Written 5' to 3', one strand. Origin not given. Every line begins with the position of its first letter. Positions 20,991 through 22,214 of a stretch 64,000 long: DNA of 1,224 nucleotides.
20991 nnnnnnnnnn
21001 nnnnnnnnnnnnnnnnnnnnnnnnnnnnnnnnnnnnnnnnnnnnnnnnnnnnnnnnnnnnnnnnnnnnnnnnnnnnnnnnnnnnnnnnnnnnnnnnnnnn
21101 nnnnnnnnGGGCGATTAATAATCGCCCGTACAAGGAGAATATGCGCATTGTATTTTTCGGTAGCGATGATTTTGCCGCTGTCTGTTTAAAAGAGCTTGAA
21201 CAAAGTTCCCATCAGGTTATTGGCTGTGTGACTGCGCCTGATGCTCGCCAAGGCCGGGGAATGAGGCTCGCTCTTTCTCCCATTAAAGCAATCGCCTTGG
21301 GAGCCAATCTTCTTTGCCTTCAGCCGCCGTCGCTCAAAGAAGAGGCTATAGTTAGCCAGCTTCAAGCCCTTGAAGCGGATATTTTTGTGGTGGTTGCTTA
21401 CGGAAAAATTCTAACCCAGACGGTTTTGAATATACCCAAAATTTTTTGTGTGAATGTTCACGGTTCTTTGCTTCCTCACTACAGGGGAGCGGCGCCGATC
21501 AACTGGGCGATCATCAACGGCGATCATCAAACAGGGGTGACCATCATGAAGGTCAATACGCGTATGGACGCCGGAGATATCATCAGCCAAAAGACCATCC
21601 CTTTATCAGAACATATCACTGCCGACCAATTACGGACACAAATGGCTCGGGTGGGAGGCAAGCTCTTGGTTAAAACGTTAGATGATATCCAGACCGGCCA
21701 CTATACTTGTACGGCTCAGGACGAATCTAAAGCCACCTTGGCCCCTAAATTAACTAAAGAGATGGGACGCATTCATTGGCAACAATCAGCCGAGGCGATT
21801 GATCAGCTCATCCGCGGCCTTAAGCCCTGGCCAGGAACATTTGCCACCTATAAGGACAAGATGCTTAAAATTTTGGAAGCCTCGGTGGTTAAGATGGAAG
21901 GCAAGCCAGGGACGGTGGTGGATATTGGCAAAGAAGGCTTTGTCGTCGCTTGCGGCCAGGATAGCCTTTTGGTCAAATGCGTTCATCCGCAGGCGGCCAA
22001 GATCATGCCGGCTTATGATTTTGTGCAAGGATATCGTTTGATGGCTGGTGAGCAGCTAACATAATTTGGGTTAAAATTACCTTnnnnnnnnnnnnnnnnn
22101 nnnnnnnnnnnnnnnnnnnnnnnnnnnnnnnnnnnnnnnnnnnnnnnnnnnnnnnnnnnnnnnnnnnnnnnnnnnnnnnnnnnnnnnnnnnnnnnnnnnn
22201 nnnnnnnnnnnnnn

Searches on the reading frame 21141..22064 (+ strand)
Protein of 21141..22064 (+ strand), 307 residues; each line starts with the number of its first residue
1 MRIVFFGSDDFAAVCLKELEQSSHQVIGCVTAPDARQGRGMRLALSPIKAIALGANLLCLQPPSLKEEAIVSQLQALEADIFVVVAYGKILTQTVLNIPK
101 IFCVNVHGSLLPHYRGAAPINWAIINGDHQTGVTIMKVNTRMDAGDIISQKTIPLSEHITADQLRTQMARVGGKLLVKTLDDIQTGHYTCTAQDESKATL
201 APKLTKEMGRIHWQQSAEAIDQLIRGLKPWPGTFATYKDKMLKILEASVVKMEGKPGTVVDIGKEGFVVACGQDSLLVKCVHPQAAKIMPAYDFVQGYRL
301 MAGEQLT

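Call 26: search_protein_families(library=pfam, proteins=[window:21141-22064:+], max_evalue=0.00001)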
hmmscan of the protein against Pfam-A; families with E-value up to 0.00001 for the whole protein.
window:21141-22064:+ (307 aa): 2 families
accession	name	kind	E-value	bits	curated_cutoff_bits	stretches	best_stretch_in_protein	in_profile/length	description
PF00551.24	Formyl_trans_N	-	3.2e-41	141.5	26.1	1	1-180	1-181/181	Formyl transferase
PF02911.23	Formyl_trans_C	-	7.1e-29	100.4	21.1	1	203-299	1-100/100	Formyl transferase, C-terminal domain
